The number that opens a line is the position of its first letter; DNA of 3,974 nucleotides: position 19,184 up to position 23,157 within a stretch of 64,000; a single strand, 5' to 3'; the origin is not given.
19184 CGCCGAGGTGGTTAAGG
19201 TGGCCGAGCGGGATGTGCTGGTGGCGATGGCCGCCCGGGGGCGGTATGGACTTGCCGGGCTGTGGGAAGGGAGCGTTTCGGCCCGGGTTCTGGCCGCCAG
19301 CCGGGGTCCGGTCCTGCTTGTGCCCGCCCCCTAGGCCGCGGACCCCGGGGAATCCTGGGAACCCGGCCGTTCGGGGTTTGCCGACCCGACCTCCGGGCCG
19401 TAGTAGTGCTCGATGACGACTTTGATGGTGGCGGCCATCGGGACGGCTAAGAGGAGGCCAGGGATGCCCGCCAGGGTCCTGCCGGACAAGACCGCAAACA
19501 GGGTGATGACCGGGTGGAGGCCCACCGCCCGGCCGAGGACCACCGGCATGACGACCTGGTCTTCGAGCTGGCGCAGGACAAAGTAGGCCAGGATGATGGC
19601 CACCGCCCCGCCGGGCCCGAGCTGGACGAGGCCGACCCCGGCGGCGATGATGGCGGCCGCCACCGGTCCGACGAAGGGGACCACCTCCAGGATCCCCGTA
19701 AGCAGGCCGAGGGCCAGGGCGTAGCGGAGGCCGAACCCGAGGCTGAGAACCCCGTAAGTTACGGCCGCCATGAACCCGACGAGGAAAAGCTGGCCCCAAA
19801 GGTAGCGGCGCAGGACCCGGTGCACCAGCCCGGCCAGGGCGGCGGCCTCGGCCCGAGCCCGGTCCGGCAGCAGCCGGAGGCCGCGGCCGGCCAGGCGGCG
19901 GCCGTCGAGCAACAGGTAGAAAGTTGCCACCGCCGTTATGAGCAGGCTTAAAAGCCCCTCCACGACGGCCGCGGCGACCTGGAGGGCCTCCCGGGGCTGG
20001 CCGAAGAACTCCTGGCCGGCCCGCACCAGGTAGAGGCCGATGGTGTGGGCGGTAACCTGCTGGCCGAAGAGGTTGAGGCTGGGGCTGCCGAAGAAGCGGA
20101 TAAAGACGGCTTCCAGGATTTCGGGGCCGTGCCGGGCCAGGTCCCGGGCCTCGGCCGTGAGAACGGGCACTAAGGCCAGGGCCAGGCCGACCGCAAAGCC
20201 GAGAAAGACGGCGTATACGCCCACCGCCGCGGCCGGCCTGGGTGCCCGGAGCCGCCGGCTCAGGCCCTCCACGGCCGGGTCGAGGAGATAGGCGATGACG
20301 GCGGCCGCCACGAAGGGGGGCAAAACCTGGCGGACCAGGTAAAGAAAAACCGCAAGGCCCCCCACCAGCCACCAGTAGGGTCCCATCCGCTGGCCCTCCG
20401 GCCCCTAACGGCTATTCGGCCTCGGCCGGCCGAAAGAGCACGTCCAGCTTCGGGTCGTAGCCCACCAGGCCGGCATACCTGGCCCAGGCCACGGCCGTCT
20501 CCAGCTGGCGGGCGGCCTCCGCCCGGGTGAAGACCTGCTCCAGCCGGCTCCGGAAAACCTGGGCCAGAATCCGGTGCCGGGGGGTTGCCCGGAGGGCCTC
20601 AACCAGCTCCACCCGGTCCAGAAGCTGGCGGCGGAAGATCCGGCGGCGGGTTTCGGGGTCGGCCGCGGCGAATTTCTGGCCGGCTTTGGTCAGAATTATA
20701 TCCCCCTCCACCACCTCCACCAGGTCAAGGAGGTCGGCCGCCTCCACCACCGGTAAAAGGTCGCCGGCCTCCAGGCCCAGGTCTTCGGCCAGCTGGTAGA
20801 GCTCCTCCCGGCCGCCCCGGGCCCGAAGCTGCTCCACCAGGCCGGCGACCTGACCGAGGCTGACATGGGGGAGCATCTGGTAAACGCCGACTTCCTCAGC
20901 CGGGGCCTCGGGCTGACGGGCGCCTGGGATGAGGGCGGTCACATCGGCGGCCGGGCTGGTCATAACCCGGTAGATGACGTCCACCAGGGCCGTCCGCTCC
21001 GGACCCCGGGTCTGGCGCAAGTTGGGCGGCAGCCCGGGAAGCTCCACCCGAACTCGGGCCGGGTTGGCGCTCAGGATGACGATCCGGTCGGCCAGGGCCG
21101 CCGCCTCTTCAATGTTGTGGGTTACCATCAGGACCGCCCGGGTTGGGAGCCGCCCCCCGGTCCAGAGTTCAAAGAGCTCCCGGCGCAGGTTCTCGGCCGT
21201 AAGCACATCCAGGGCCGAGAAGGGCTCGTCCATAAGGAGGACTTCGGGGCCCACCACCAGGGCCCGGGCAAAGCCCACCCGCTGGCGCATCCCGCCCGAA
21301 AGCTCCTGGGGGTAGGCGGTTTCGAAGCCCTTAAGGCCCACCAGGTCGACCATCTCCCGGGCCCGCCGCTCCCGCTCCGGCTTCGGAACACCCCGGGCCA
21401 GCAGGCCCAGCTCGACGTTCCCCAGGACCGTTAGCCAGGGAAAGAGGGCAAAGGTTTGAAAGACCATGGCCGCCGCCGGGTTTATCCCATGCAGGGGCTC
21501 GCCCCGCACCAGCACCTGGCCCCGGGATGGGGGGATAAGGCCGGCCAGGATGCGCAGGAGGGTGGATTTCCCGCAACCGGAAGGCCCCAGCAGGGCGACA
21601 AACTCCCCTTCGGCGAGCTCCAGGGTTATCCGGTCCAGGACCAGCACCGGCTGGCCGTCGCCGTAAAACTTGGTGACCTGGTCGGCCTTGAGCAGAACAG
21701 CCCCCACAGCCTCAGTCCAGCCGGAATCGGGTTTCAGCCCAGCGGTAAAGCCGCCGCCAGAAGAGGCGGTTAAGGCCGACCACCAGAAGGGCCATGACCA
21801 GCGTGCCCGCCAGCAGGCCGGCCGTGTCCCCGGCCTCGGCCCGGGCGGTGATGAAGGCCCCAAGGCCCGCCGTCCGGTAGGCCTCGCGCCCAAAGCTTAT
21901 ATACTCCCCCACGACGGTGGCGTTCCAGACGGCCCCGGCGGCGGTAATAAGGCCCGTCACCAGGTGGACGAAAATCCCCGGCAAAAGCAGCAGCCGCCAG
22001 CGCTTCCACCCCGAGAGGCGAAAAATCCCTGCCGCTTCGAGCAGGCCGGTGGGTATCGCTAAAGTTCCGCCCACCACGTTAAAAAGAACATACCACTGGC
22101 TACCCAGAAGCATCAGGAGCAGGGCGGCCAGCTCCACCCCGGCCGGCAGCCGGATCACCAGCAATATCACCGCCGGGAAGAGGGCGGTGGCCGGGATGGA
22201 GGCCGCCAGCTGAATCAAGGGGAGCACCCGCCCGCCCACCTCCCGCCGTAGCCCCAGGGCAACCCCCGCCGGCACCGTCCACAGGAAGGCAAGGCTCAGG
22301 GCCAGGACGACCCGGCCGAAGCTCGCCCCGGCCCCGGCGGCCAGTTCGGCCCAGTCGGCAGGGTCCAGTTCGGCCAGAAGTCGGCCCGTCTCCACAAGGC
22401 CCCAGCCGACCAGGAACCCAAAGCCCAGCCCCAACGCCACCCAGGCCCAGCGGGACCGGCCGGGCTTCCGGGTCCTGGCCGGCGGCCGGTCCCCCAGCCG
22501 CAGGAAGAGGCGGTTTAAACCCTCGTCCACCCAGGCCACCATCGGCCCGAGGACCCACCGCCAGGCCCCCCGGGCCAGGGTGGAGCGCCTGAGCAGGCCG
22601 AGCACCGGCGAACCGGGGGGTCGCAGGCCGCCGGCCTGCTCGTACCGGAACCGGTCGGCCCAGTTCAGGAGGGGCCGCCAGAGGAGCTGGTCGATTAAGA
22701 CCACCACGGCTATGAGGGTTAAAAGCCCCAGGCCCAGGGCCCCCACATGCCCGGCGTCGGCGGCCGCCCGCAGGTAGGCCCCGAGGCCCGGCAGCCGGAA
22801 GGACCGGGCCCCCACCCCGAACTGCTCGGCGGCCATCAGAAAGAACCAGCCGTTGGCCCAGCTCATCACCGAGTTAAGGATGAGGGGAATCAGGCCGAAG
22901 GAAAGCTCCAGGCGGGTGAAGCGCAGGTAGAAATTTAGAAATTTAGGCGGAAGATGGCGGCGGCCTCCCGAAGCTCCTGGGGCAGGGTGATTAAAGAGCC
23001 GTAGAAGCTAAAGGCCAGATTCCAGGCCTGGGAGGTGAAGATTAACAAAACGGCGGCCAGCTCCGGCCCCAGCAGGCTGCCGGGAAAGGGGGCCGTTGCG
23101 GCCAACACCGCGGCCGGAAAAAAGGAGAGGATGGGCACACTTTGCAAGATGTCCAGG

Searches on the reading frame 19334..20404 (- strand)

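Call 59: search_protein_families(library=pfam, proteins=[window:19334-20404:-], max_evalue=0.01)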
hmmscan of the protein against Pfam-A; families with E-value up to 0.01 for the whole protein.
window:19334-20404:- (357 aa): 1 family
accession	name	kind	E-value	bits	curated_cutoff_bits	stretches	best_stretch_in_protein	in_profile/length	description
PF01594.21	AI-2E_transport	-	3.1e-50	171.7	34.3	1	16-334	10-326/327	AI-2E family transporter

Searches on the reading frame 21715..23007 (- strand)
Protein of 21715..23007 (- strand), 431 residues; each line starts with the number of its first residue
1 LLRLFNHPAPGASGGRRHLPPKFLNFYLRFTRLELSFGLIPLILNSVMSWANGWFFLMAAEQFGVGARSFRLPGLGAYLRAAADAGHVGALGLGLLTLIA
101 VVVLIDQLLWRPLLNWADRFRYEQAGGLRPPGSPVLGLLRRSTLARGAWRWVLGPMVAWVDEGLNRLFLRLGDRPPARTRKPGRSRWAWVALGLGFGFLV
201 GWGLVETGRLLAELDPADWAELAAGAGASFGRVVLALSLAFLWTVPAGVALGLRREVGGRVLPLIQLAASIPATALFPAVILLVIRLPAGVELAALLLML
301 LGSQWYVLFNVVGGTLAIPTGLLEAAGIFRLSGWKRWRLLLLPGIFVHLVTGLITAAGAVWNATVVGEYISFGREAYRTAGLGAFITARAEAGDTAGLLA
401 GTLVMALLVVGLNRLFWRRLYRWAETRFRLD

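Call 59: search_protein_families(library=pfam, proteins=[window:21715-23007:-], max_evalue=0.01)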
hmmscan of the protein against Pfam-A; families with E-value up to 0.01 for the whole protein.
window:21715-23007:- (431 aa): 1 family
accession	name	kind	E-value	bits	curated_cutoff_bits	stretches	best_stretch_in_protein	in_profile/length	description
PF00528.27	BPD_transp_1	-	1e-13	51.9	26.4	1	245-413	2-168/184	Binding-protein-dependent transport system inner membrane component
